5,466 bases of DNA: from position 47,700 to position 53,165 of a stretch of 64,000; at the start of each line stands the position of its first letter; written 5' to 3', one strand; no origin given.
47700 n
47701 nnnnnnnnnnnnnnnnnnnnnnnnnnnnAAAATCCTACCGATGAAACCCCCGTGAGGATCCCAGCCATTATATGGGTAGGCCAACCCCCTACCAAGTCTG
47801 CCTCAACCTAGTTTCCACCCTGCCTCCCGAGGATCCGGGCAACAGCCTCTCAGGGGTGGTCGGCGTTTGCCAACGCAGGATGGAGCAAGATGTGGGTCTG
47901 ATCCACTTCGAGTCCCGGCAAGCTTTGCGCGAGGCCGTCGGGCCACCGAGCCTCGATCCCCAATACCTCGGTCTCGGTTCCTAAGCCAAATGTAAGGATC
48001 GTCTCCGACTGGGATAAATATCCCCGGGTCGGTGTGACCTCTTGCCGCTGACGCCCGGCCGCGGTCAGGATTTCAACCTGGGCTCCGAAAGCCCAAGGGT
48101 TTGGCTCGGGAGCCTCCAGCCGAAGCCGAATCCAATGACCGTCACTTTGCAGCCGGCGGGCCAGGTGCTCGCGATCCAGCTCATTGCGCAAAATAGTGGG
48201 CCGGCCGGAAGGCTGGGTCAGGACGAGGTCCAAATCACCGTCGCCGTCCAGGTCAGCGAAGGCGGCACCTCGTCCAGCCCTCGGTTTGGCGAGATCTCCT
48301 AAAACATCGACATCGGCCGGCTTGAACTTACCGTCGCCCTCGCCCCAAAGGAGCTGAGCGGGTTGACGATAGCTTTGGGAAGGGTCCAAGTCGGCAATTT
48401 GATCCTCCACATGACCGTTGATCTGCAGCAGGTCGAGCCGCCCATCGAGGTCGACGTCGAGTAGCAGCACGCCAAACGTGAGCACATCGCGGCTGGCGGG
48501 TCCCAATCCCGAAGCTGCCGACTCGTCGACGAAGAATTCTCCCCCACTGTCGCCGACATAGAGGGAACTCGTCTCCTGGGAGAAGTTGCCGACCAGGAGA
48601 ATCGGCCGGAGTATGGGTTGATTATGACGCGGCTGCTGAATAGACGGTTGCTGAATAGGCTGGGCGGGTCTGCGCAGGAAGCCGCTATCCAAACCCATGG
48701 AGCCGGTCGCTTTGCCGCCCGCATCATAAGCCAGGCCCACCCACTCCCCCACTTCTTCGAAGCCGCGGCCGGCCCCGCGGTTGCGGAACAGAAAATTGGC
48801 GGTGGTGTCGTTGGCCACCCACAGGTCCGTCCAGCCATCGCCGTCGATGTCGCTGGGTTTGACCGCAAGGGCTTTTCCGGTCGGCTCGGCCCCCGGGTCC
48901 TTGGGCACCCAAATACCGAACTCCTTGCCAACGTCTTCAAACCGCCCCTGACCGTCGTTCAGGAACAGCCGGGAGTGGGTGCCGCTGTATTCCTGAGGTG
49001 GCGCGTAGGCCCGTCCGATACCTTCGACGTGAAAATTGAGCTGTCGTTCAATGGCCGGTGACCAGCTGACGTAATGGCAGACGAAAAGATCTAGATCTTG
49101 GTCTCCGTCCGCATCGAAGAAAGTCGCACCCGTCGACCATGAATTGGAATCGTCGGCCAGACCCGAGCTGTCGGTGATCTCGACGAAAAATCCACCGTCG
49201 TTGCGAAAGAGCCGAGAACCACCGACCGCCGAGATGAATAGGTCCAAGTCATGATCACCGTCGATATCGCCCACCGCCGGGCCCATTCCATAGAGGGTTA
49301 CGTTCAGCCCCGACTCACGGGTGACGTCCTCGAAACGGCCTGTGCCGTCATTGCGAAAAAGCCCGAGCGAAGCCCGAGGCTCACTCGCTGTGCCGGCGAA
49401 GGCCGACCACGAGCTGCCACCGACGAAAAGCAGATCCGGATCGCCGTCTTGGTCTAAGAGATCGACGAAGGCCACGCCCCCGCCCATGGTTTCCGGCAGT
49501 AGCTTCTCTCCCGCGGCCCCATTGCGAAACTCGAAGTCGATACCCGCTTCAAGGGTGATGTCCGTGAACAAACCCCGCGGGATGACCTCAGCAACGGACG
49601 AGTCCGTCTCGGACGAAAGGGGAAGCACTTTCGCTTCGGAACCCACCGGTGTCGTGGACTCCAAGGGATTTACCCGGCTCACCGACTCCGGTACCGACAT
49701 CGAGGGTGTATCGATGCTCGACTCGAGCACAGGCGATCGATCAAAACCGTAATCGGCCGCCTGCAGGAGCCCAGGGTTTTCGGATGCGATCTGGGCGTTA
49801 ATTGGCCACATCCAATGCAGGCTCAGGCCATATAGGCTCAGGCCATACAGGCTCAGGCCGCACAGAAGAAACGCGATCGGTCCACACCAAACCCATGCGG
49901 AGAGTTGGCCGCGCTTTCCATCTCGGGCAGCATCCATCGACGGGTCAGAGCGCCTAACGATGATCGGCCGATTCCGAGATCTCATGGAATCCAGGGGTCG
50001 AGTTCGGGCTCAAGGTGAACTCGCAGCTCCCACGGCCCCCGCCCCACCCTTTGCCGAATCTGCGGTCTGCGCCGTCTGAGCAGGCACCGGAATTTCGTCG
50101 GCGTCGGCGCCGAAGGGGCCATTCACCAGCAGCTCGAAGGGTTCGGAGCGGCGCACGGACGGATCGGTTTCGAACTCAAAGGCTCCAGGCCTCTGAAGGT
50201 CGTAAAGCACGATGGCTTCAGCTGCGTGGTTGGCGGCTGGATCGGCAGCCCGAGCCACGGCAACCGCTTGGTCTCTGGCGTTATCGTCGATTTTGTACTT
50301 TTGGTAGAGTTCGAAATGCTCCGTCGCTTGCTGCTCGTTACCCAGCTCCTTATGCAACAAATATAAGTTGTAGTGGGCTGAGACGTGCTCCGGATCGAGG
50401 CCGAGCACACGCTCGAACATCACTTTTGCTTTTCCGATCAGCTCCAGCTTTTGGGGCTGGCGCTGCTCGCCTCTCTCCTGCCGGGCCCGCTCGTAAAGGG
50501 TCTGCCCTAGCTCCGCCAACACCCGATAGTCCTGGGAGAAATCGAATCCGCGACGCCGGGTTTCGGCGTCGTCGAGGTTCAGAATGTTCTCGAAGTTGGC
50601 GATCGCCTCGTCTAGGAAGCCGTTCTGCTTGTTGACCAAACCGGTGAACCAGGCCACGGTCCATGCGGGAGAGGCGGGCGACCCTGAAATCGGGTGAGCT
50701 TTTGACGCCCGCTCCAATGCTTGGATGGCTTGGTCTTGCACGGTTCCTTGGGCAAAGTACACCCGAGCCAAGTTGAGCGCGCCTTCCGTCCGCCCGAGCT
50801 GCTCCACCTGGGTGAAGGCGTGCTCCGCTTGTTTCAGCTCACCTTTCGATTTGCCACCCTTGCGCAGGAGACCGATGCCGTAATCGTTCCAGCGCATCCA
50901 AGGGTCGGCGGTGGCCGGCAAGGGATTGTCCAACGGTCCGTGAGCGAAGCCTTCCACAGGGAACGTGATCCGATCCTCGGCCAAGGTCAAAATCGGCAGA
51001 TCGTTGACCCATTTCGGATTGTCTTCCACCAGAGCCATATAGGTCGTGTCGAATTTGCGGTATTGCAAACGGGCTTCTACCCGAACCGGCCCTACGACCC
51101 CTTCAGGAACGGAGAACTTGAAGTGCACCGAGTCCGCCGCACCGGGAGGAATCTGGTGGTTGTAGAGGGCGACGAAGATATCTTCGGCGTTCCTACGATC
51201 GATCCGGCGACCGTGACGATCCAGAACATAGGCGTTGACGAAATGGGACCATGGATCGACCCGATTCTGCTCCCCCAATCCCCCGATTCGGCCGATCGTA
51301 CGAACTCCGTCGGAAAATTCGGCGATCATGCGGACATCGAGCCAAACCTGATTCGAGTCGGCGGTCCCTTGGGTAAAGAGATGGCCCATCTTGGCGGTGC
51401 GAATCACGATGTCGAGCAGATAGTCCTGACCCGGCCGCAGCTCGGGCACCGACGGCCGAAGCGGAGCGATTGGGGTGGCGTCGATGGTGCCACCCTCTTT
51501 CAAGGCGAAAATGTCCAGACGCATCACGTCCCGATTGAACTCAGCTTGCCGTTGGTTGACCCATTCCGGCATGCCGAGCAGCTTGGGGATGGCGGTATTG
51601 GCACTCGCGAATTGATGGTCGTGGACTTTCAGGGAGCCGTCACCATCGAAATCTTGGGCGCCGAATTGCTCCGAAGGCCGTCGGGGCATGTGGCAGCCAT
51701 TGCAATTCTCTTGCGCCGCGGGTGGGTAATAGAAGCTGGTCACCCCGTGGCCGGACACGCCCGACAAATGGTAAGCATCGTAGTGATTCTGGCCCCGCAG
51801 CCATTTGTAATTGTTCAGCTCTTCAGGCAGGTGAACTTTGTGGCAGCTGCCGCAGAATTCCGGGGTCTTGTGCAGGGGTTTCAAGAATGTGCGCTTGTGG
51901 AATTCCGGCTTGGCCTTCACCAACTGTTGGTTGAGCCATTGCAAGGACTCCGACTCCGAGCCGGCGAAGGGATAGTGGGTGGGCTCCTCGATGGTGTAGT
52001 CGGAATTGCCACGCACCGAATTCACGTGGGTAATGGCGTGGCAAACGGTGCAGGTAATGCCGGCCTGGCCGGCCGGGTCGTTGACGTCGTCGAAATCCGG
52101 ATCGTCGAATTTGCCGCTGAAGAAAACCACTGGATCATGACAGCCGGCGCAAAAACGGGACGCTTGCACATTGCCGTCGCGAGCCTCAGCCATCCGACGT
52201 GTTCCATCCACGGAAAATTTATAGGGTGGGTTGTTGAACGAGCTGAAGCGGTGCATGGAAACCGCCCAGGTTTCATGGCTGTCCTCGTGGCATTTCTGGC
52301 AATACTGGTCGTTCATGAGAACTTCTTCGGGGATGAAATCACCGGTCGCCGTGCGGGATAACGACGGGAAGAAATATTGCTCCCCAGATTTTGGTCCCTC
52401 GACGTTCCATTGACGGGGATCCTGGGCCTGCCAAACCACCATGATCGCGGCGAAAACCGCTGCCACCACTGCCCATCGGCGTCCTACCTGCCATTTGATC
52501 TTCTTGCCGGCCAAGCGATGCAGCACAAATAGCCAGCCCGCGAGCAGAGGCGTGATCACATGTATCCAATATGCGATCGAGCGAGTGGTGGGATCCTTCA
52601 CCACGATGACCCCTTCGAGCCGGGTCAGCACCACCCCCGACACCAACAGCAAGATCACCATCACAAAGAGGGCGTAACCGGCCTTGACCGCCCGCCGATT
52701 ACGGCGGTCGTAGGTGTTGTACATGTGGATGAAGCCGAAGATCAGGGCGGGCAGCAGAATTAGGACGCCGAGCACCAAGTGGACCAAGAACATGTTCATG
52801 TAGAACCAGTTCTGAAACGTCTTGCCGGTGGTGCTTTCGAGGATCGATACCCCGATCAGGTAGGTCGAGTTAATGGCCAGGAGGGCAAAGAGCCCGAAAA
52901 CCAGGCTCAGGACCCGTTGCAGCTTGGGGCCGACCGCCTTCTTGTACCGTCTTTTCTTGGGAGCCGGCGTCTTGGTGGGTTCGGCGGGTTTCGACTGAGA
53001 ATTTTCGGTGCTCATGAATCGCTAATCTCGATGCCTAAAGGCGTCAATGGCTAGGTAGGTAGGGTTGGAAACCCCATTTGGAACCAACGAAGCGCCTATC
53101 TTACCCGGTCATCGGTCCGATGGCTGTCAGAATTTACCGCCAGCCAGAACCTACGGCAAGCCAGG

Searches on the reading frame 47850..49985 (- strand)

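Call 60: search_protein_families(library=pfam, proteins=[window:47850-49985:-], max_evalue=0.00001)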
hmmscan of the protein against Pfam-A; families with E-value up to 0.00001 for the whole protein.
window:47850-49985:- (711 aa): 3 families
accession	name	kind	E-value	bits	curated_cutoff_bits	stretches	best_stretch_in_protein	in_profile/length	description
PF13517.12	FG-GAP_3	-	6.8e-32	110.3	26.9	2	177-251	2-61/61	FG-GAP-like repeat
PF07593.17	UnbV_ASPIC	-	2.7e-19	69.3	23.4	1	632-698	1-67/68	ASPIC and UnbV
PF01839.29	FG-GAP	-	3.9e-07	30.3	22.1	0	570-594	1-25/37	FG-GAP repeat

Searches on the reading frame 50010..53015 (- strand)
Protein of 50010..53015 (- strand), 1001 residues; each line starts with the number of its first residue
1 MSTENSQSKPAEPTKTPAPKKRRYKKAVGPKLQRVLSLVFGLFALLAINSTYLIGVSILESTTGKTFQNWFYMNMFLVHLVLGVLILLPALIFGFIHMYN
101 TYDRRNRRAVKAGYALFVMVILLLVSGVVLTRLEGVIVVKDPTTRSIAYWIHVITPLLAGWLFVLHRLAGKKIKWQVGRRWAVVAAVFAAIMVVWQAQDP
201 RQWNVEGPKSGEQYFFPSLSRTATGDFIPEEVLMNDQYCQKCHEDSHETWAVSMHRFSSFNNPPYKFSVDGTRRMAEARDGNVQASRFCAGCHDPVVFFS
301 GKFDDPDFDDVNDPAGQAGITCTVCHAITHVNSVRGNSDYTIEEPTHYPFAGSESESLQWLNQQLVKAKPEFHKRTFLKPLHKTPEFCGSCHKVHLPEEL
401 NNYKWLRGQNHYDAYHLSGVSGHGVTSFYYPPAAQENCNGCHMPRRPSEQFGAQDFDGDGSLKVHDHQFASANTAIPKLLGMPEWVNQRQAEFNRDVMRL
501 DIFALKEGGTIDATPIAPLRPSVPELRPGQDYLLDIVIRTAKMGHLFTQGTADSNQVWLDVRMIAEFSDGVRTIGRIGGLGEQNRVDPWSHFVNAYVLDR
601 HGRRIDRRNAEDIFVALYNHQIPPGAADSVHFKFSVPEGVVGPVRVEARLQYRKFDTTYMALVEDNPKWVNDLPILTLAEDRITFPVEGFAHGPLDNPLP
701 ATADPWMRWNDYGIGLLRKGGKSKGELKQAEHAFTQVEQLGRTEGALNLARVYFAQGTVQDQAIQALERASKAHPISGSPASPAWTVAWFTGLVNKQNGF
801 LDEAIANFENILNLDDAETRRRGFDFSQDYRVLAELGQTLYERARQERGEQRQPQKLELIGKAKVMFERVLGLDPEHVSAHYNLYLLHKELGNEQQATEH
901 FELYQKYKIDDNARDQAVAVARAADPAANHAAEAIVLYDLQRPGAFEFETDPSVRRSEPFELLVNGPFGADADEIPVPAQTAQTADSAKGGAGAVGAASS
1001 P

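Call 60: search_protein_families(library=pfam, proteins=[window:50010-53015:-], max_evalue=0.00001)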
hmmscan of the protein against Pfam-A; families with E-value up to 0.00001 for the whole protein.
window:50010-53015:- (1001 aa): 1 family
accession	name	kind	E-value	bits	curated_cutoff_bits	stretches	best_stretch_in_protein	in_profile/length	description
PF13435.11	Cytochrome_C554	-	7.5e-07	30.4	20.8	0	239-326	2-83/84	Cytochrome c554 and c-prime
